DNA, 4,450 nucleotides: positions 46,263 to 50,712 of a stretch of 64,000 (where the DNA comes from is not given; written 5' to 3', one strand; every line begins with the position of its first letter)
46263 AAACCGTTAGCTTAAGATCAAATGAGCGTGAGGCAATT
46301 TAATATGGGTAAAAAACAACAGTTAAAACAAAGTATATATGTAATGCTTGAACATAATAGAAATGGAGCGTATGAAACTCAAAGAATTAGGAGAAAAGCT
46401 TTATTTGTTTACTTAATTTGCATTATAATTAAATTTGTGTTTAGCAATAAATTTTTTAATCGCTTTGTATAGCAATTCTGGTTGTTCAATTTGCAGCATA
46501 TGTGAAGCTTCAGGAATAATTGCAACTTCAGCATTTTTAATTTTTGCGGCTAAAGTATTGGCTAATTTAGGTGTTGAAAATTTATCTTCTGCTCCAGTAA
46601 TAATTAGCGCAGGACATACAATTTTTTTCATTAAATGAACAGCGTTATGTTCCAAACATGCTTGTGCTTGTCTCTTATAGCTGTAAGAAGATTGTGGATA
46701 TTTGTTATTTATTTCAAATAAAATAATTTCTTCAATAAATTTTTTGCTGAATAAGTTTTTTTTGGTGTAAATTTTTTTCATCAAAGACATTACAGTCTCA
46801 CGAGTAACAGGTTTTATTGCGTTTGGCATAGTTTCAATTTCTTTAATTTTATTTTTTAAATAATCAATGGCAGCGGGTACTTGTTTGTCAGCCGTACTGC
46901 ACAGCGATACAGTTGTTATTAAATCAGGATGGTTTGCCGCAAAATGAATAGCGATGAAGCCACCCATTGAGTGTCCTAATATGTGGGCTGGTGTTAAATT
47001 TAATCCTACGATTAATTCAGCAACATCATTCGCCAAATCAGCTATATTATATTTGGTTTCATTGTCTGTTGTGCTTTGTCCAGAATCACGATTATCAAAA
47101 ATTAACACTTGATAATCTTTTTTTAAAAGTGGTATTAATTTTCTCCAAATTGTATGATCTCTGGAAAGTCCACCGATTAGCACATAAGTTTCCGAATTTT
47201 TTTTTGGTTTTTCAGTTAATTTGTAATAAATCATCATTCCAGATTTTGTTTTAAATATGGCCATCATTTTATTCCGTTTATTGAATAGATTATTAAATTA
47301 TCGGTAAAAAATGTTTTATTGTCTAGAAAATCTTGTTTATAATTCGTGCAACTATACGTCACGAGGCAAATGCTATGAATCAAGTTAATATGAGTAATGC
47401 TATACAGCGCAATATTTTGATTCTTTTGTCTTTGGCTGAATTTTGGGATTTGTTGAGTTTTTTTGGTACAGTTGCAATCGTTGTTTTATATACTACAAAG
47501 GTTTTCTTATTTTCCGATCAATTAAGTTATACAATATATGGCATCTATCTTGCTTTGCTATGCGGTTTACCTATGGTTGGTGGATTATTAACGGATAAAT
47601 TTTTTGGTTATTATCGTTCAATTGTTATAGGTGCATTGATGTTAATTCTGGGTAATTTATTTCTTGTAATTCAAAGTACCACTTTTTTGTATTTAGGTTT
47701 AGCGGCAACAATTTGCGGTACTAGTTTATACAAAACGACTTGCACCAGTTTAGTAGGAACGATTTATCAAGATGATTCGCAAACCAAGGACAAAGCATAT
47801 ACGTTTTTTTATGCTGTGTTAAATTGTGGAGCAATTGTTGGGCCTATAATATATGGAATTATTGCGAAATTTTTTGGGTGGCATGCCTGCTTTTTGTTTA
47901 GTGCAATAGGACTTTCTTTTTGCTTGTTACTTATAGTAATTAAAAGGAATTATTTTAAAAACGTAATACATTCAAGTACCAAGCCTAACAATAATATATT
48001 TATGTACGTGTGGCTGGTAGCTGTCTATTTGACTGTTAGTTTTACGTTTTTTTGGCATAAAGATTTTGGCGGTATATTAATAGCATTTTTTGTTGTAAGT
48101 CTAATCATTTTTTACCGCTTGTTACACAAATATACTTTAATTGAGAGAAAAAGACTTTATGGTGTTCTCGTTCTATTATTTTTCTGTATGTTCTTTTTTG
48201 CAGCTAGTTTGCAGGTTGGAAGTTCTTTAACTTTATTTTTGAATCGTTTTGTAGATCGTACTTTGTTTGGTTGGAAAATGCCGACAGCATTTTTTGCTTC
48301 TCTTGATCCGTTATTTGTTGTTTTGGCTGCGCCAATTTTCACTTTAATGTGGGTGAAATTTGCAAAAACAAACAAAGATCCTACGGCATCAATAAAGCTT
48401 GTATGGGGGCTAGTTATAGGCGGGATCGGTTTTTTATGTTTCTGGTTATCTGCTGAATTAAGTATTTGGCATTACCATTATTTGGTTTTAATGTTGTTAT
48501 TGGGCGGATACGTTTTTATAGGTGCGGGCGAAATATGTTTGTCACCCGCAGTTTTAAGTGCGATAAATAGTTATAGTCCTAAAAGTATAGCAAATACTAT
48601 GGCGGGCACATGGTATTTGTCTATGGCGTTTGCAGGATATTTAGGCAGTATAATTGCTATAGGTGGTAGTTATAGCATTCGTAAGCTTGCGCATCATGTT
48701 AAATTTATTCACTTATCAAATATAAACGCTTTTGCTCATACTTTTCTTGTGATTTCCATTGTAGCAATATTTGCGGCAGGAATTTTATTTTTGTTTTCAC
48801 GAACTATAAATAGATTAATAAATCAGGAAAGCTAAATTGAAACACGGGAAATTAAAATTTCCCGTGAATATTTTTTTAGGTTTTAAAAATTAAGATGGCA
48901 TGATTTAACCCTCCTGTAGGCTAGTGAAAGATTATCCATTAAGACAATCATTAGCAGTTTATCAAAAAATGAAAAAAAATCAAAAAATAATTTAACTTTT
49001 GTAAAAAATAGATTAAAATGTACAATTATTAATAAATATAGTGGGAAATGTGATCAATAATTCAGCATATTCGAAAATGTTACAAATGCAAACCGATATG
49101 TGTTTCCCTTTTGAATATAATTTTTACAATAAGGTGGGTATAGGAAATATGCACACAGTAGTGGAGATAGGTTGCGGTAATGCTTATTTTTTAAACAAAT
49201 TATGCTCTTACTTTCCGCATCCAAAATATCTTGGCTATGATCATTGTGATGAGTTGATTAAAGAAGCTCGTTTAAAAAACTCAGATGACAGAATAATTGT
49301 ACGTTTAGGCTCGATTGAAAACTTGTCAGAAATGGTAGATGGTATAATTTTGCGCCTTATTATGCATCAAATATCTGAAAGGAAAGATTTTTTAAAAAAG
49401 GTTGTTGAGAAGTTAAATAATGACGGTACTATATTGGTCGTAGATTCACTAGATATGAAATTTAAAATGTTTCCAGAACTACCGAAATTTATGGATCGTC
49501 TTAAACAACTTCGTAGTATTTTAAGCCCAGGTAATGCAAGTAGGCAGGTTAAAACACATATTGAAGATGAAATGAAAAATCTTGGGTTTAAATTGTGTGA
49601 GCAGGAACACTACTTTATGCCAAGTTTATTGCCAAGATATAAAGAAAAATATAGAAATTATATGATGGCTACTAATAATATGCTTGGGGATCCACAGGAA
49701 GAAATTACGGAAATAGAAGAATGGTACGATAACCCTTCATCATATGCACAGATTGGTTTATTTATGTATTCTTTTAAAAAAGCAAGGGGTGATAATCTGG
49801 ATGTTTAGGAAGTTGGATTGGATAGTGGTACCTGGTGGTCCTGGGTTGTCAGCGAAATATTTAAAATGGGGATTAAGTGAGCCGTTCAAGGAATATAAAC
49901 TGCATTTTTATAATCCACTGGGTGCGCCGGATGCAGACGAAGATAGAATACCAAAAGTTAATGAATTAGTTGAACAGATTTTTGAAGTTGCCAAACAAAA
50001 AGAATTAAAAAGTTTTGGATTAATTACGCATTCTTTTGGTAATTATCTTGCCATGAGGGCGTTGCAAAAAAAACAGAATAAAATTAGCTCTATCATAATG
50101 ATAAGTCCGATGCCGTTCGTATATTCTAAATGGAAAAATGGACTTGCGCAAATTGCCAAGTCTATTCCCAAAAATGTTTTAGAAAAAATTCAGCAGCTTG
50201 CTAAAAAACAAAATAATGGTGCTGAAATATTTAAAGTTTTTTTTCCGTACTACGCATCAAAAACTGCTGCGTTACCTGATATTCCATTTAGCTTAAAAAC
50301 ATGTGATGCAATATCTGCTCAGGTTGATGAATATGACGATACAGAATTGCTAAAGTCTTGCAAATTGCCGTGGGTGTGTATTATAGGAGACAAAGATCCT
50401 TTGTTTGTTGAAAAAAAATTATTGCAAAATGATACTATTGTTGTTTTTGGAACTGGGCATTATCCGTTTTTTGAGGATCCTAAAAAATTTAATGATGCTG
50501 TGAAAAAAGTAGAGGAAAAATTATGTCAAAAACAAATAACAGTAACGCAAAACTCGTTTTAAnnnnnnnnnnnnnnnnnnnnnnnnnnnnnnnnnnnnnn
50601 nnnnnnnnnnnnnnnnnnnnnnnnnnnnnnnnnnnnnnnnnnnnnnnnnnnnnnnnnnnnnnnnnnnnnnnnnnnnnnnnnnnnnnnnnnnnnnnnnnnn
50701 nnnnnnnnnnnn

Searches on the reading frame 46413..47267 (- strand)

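Call 16: search_protein_families(library=pfam, proteins=[window:46413-47267:-], max_evalue=0.01)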
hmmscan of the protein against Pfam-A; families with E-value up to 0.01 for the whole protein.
window:46413-47267:- (284 aa): 11 families
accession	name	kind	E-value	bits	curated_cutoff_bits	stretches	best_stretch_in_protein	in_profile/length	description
PF00561.26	Abhydrolase_1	-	3.5e-28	99.4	25.8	1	29-263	4-245/245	alpha/beta hydrolase fold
PF12697.13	Abhydrolase_6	-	9.4e-18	66.1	26.3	1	29-267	2-215/217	Alpha/beta hydrolase family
PF12146.15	Hydrolase_4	-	8.8e-16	58.4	27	1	47-262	27-238/239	Serine aminopeptidase, S33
PF03096.20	Ndr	-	3.2e-09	36.4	23.3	1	64-274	71-276/283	Ndr family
PF00756.26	Esterase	-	1.1e-05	25.8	22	1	94-125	117-148/251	Putative esterase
PF20408.4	Abhydrolase_11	-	3.7e-05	24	27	0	209-260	119-169/193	Alpha/beta hydrolase domain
PF06821.19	Ser_hydrolase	-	7.4e-05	23.2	22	0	88-161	49-123/172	Serine hydrolase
PF00975.26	Thioesterase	-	0.00021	22.1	26.4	1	63-111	37-85/226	Thioesterase domain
PF12695.13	Abhydrolase_5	-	0.0035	17.6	27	1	70-125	33-90/164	Alpha/beta hydrolase family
PF01738.24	DLH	-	0.0037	17.3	21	0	211-267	137-197/217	Dienelactone hydrolase family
PF00326.27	Peptidase_S9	-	0.0038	17.2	22.6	0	204-276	132-208/213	Prolyl oligopeptidase family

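Call 39: search_protein_families(library=ncbifam, proteins=[window:46413-47267:-], max_evalue=0.01)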
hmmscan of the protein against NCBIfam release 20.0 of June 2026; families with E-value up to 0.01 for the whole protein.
window:46413-47267:- (284 aa): 41 families (the best 25 are shown)
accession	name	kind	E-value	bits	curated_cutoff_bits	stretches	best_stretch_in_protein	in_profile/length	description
NF051487.1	bifunc_PcaCD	exception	4.7e-37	128.1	430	1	11-275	156-412/413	bifunctional 4-carboxymuconolactone decarboxylase/3-oxoadipate enol-lactonase PcaCD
TIGR02427.1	protocat_pcaD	equivalog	2.8e-36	125.2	255.85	1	13-274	2-250/251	3-oxoadipate enol-lactonase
NF051488.1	bifunc_PcaDC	exception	1.5e-35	123.1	390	1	18-277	7-253/375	bifunctional 3-oxoadipate enol-lactonase/4-carboxymuconolactone decarboxylase PcaDC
TIGR03611.1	RutD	equivalog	2.2e-27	96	238.5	2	14-124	2-112/258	pyrimidine utilization protein D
NF052610.1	macro_16_ester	equivalog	3e-26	92.4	420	1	47-273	47-279/281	alpha/beta fold macrolide esterase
NF011457.0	PRK14875.1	equivalog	3.7e-25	88.7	307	1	19-276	126-371/372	acetoin dehydrogenase dihydrolipoyllysine-residue acetyltransferase subunit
NF050089.1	i_nPHAscl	equivalog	1.3e-23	83.5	300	2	10-188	6-181/288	intracellular short-chain-length polyhydroxyalkanoate depolymerase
NF041759.1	mac_hydro_EstT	equivalog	3.5e-23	82.2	450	1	47-274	46-277/278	macrolide hydrolase EstT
NF045948.1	ProImpepThrmp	equivalog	1.3e-22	80.6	500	1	5-277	6-290/291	proline iminopeptidase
TIGR01250.1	pro_imino_pep_2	subfamily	5.4e-22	78.7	167.65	2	8-182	9-174/288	proline iminopeptidase-family hydrolase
TIGR03695.1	menH_SHCHC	equivalog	3.7e-20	72.4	208.55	2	26-125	3-104/252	2-succinyl-6-hydroxy-2,4-cyclohexadiene-1-carboxylate synthase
NF045945.1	ProImpepLactob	equivalog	7.1e-19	68.4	400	1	12-277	14-293/293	proline iminopeptidase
TIGR03056.1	bchO_mg_che_rel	equivalog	1.5e-18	66.8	172.55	2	25-114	28-117/278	alpha/beta fold hydrolase BchO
NF004514.1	PRK05855.1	equivalog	4.8e-18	65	455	1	19-278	16-291/578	SDR family oxidoreductase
NF052614.1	AB_fold_OlsI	equivalog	5.4e-18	65.5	385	1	19-277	11-258/272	ornithine lipid biosynthesis O-acyltransferase OlsI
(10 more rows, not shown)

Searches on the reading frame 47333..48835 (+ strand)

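Call 16: search_protein_families(library=pfam, proteins=[window:47333-48835:+], max_evalue=0.01)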
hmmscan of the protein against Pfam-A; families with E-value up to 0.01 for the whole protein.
window:47333-48835:+ (500 aa): 2 families
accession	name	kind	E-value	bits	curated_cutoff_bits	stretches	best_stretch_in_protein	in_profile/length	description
PF00854.27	PTR2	-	2.1e-39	136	27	1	94-442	1-376/392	POT family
PF07690.21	MFS_1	-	1.1e-17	64.5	33.4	1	37-438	6-346/347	Major Facilitator Superfamily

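Call 39: search_protein_families(library=ncbifam, proteins=[window:47333-48835:+], max_evalue=0.01)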
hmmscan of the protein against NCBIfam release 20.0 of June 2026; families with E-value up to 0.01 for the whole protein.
window:47333-48835:+ (500 aa): 6 families
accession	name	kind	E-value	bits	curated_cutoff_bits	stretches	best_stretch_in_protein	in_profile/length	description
TIGR00924.1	yjdL_sub1_fam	subfamily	1.7e-59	202.1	130.2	1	29-495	12-474/475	oligopeptide:H+ symporter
NF012006.0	PRK15462.1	subfamily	4.9e-49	167.4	623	1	26-487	9-475/493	dipeptide permease DtpD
NF007137.0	PRK09584.1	equivalog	9.5e-43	146.6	728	1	14-499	8-489/500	dipeptide/tripeptide permease DtpA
NF007575.0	PRK10207.1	equivalog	2.4e-40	138.7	856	1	25-498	12-485/489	dipeptide/tripeptide permease DtpB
TIGR00880.1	2_A_01_02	superfamily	3.1e-10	40.3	131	1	70-202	1-135/141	multidrug resistance protein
TIGR00926.1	2A1704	subfamily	1.3e-09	37.1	821.6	1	33-368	9-350/671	oligopeptide:H+ symporter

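Call 72: search_protein_families(library=padloc, proteins=[window:47333-48835:+], max_evalue=0.01)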
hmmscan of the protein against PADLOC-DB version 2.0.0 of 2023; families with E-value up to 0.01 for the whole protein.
window:47333-48835:+ (500 aa): 0 families

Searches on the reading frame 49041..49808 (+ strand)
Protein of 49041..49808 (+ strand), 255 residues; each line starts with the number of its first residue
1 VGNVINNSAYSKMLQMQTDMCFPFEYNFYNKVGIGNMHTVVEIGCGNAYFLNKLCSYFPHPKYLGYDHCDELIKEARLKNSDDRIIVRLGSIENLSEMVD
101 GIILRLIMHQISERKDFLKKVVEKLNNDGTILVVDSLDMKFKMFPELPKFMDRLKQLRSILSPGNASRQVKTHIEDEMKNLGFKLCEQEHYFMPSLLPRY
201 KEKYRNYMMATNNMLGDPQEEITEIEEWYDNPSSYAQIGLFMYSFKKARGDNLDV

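Call 16: search_protein_families(library=pfam, proteins=[window:49041-49808:+], max_evalue=0.01)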
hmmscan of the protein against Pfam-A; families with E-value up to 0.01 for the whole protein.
window:49041-49808:+ (255 aa): 7 families
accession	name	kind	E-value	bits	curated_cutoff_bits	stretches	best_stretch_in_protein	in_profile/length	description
PF13847.12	Methyltransf_31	-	3.3e-08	33.8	27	1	39-177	6-125/145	Methyltransferase domain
PF08241.18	Methyltransf_11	-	7.4e-08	33.4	21.2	1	41-132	1-94/95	Methyltransferase domain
PF08242.18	Methyltransf_12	-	1.4e-07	32.6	30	1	41-130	1-97/98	Methyltransferase domain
PF13649.12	Methyltransf_25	-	3.4e-07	31.3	27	1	40-129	1-97/97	Methyltransferase domain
PF13489.12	Methyltransf_23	-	4.4e-06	27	27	1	39-186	25-162/164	Methyltransferase domain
PF00891.24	Methyltransf_2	-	9.2e-06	25.6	22.3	1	34-138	60-169/210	O-methyltransferase domain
PF02390.23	Methyltransf_4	-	0.00048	20.1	24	1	39-81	4-46/173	Putative methyltransferase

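Call 39: search_protein_families(library=ncbifam, proteins=[window:49041-49808:+], max_evalue=0.01)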
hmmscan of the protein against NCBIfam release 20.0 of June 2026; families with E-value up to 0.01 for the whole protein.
window:49041-49808:+ (255 aa): 9 families
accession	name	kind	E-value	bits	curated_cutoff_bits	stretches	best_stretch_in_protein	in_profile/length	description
TIGR02072.1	BioC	equivalog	4.1e-07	30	184.95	1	36-149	32-148/244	malonyl-ACP O-methyltransferase BioC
NF010703.0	PRK14103.1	equivalog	3e-05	23.6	320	1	26-132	19-123/256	trans-aconitate 2-methyltransferase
NF043040.1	corrin_prot_MT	hypoth_equivalog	0.00011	21.7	180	1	38-196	43-209/216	corrinoid protein-associated methyltransferase CpaM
NF002463.0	PRK01683.1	equivalog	0.00027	20.6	297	1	29-133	24-128/258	trans-aconitate 2-methyltransferase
TIGR00091.1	TIGR00091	equivalog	0.00039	19.8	112.65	1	31-76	11-56/194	tRNA (guanosine(46)-N7)-methyltransferase TrmB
TIGR01983.1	UbiG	equivalog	0.00092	18.6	102.95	1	38-133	51-151/228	bifunctional 2-polyprenyl-6-hydroxyphenol methylase/3-demethylubiquinol 3-O-methyltransferase UbiG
NF045667.1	MTase_DVU1556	equivalog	0.0014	18.1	155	1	34-139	20-125/213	DVU_1556 family methyltransferase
TIGR04543.1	ketoArg_3Met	equivalog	0.002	17.2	425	1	36-78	149-191/336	2-ketoarginine methyltransferase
NF001080.0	PRK00121.2-2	equivalog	0.0023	17.2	132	1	36-82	46-92/224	tRNA (guanosine(46)-N7)-methyltransferase TrmB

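Call 72: search_protein_families(library=padloc, proteins=[window:49041-49808:+], max_evalue=0.01)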
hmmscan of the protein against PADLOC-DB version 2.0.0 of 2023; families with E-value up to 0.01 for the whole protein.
window:49041-49808:+ (255 aa): 1 family
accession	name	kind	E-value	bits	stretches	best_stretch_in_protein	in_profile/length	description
PDLC04134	mad2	-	7.8e-08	29.6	1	39-135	294-396/492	mads_2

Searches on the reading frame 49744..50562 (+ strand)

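Call 16: search_protein_families(library=pfam, proteins=[window:49744-50562:+], max_evalue=0.01)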
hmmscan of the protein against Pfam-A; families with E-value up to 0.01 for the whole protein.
window:49744-50562:+ (272 aa): 7 families
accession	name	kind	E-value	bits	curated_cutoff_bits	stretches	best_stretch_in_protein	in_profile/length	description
PF00561.26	Abhydrolase_1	-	8e-08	32.7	25.8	1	27-246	4-245/245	alpha/beta hydrolase fold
PF12697.13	Abhydrolase_6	-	8.2e-07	30.3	26.3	1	77-252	59-217/217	Alpha/beta hydrolase family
PF10230.15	LIDHydrolase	-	0.00027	21.2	27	1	67-125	63-121/262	Lipid-droplet associated hydrolase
PF00975.26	Thioesterase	-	0.00034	21.3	26.4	1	28-180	5-159/226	Thioesterase domain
PF12146.15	Hydrolase_4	-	0.00036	20.4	27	1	81-151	68-139/239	Serine aminopeptidase, S33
PF05990.18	DUF900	-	0.0012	18.7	20.5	1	73-118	78-131/232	Alpha/beta hydrolase of unknown function (DUF900)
PF06821.19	Ser_hydrolase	-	0.0034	17.8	22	1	70-149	37-117/172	Serine hydrolase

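Call 39: search_protein_families(library=ncbifam, proteins=[window:49744-50562:+], max_evalue=0.01)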
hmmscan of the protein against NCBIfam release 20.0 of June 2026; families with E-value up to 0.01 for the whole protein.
window:49744-50562:+ (272 aa): 9 families
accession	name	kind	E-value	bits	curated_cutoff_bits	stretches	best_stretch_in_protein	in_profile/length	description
TIGR01250.1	pro_imino_pep_2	subfamily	4.8e-15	55.9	167.65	1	26-161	28-167/288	proline iminopeptidase-family hydrolase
NF045948.1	ProImpepThrmp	equivalog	1.4e-08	34.5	500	1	23-158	25-163/291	proline iminopeptidase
NF011457.0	PRK14875.1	equivalog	5e-06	25.7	307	1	71-256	180-368/372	acetoin dehydrogenase dihydrolipoyllysine-residue acetyltransferase subunit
TIGR03695.1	menH_SHCHC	equivalog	0.00016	21.2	208.55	0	202-255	190-249/252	2-succinyl-6-hydroxy-2,4-cyclohexadiene-1-carboxylate synthase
NF045945.1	ProImpepLactob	equivalog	0.00016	21.2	400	1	27-163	31-171/293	proline iminopeptidase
NF041096.1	esterase_EstD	equivalog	0.0011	18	600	1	78-218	230-354/421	esterase EstD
NF008340.0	PRK11126.1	equivalog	0.0014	17.9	261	0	70-118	59-108/255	2-succinyl-6-hydroxy-2,4-cyclohexadiene-1-carboxylate synthase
NF050089.1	i_nPHAscl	equivalog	0.0014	17.7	300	0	67-125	62-120/288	intracellular short-chain-length polyhydroxyalkanoate depolymerase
NF051488.1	bifunc_PcaDC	exception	0.0021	17.2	390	1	70-255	58-248/375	bifunctional 3-oxoadipate enol-lactonase/4-carboxymuconolactone decarboxylase PcaDC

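Call 72: search_protein_families(library=padloc, proteins=[window:49744-50562:+], max_evalue=0.01)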
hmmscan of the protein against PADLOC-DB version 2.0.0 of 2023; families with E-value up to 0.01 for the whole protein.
window:49744-50562:+ (272 aa): 0 families
